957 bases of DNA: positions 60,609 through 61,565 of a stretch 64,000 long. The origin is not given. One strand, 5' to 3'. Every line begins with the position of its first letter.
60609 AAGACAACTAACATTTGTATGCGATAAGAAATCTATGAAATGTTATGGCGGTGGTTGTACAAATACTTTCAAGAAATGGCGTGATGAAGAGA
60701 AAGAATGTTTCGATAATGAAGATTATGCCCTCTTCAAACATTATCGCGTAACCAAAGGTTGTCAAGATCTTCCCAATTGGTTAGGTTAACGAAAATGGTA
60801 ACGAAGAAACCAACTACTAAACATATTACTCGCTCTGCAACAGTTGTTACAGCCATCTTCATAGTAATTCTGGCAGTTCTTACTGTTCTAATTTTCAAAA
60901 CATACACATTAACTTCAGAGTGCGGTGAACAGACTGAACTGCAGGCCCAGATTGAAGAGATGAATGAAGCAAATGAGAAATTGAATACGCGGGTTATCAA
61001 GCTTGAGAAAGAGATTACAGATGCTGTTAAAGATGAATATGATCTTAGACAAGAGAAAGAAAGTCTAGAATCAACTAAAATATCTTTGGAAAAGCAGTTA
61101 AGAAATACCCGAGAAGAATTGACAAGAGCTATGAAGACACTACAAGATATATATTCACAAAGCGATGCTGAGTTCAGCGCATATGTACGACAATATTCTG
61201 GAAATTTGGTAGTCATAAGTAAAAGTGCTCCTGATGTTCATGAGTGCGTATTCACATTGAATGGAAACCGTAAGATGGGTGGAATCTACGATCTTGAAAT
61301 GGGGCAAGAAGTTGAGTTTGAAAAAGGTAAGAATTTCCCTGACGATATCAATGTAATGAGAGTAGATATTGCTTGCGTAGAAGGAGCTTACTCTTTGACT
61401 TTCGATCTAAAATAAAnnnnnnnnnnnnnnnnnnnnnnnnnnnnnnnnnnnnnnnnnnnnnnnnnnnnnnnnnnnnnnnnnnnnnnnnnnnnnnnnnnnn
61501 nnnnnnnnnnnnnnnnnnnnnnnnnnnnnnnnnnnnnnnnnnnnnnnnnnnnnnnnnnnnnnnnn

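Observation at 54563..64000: tRNA-Arg-linked integrase heading a putative integrated element with 2H phosphoesterase paralogs, a 2H-metallophosphoesterase fusion, SHOCT and CAP-domain proteins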

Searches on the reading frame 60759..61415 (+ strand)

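Call 6: search_protein_families(library=pfam, proteins=[window:60759-61415:+], max_evalue=0.1)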
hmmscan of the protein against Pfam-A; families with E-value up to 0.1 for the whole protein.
window:60759-61415:+ (218 aa): 20 families
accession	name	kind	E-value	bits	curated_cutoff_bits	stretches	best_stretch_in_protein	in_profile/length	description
PF20733.2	LRIM1_dimer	-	4.2e-06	27.2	35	1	46-186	12-144/187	Dimerization domain in LRIM1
PF15294.11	Leu_zip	-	1.1e-05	25.5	28.2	1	54-150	124-221/275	Leucine zipper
PF03961.19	FapA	-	0.00012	22.2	31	1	50-142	134-229/272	Flagellar Assembly Protein A beta solenoid domain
PF04977.20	DivIC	-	0.00054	20.2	28.9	1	40-94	1-56/80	Septum formation initiator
PF07200.18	Mod_r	-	0.0015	19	30.1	1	63-140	6-82/146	Modifier of rudimentary (Mod(r)) protein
PF08614.16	ATG16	-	0.0024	18.5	33.7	1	56-130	81-155/200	Autophagy protein 16 (ATG16)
PF11559.13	ADIP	-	0.003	18.1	34.3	1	56-139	52-135/151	Afadin- and alpha -actinin-Binding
PF00038.26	Filament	-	0.0043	17.2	40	1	61-140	194-273/313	Intermediate filament protein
PF09090.17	MIF4G_like_2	-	0.0089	16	22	1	51-138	136-226/263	MIF4G like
PF25762.1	HAUS1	-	0.011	16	40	1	43-128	94-178/236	HAUS augmin-like complex subunit 1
PF12725.13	DUF3810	-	0.012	15.4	28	1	12-138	42-150/311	Protein of unknown function (DUF3810)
PF25450.1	Rab11-FIP3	-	0.017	15.9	31.9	1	67-131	51-115/125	Rab11-FIP3-like domain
PF13874.11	Nup54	-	0.017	15.6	30.5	1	57-125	66-133/140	Nucleoporin complex subunit 54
PF11932.13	DUF3450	-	0.026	14.2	32.6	1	57-127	45-115/241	Protein of unknown function (DUF3450)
PF25610.1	HR1_TOCA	-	0.04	14.7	27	1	47-90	44-87/90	TOCA family HR1 domain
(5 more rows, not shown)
